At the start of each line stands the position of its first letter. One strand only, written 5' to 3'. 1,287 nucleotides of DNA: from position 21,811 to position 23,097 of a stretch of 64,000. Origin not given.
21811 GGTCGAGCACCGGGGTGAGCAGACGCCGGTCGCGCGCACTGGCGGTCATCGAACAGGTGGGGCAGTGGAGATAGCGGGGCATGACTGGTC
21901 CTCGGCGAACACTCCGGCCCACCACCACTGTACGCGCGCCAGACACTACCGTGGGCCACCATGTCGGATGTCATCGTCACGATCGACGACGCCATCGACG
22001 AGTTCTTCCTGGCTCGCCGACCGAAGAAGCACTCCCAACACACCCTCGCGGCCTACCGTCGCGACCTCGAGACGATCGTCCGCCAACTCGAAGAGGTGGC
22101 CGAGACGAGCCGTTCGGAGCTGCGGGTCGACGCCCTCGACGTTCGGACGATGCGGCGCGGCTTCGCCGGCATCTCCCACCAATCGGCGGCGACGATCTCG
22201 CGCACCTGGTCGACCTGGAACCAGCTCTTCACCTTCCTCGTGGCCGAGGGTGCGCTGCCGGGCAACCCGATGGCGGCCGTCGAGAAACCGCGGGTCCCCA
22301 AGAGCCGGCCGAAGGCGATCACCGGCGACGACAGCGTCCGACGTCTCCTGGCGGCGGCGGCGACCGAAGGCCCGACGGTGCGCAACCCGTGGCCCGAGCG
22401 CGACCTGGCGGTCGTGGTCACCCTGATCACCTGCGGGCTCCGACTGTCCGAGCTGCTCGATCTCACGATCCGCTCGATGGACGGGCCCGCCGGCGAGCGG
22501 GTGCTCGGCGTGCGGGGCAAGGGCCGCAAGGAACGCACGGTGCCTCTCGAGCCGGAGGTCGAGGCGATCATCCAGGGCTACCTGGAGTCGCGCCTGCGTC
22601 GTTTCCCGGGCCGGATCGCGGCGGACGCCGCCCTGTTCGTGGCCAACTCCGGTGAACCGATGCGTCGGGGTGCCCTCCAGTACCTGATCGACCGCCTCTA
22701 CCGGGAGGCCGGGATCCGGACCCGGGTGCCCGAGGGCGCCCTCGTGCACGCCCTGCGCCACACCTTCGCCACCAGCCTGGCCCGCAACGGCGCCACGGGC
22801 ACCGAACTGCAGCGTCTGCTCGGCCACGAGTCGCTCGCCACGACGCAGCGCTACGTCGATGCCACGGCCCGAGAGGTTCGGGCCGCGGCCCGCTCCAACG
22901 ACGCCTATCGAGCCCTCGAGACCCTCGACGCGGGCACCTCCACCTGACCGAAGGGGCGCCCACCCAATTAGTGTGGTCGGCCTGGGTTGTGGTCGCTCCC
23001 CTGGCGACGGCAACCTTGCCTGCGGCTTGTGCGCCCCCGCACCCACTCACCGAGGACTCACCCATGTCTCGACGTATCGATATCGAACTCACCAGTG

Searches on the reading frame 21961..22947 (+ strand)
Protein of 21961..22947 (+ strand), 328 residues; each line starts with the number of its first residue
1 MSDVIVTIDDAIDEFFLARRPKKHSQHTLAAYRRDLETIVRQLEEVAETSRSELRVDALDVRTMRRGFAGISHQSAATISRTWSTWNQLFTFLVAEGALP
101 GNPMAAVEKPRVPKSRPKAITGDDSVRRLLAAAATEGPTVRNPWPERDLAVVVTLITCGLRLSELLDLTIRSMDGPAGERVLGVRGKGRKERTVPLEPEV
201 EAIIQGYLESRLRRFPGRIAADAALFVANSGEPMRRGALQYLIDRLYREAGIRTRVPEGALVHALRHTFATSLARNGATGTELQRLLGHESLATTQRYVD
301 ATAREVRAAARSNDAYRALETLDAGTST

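Call 35: search_protein_families(library=pfam, proteins=[window:21961-22947:+], max_evalue=0.01)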
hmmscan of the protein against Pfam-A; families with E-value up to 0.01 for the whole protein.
window:21961-22947:+ (328 aa): 2 families
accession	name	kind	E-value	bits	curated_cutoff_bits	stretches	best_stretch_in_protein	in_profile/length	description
PF00589.27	Phage_integrase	-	1.4e-29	103.6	27.1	1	124-303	6-170/172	Phage integrase family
PF02899.23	Phage_int_SAM_1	-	2.3e-08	34.6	22.3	1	22-97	12-83/83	Phage integrase, N-terminal SAM-like domain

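Call 37: search_protein_families(library=ncbifam, proteins=[window:21961-22947:+], max_evalue=0.01)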
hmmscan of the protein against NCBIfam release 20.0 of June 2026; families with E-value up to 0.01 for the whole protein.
window:21961-22947:+ (328 aa): 12 families
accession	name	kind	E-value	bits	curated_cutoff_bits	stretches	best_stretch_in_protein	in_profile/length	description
TIGR02224.1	recomb_XerC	equivalog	4.2e-55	187.2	335.15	1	20-308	9-284/295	tyrosine recombinase XerC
TIGR02225.1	recomb_XerD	equivalog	1.1e-49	169.3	329.6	1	22-308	11-281/290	site-specific tyrosine recombinase XerD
NF001399.0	PRK00283.1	subfamily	3e-47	161.3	279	1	22-308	20-290/300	tyrosine recombinase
NF040815.2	recomb_XerA_Arch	equivalog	4.6e-40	137.9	220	1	14-308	2-261/263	site-specific tyrosine recombinase/integron integrase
NF002331.0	PRK01287.1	subfamily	4.7e-27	94.9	371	1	10-308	28-319/365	site-specific tyrosine recombinase XerC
NF003462.0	PRK05084.1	equivalog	1.4e-21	76.7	267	1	146-312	195-355/360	tyrosine recombinase XerS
TIGR02249.1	integrase_gron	subfamily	2.9e-15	56.4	265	2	240-302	239-301/315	integron integrase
NF007371.0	PRK09871.1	subfamily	5.4e-10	39.1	222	1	145-304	25-177/198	tyrosine-type DNA invertase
NF040693.1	recomb_GmtY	equivalog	1.3e-08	34.6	340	1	225-309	353-440/441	gamma-mobile-trio recombinase GmtY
NF011946.0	PRK15417.1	equivalog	2.7e-08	33.4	435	1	243-303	257-317/337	integron integrase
NF007370.0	PRK09870.1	subfamily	4.6e-06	26.4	221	1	125-303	17-181/200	tyrosine-type DNA invertase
NF041502.1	integrase_1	equivalog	0.0069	15.2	350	0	265-306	324-365/484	site-specific integrase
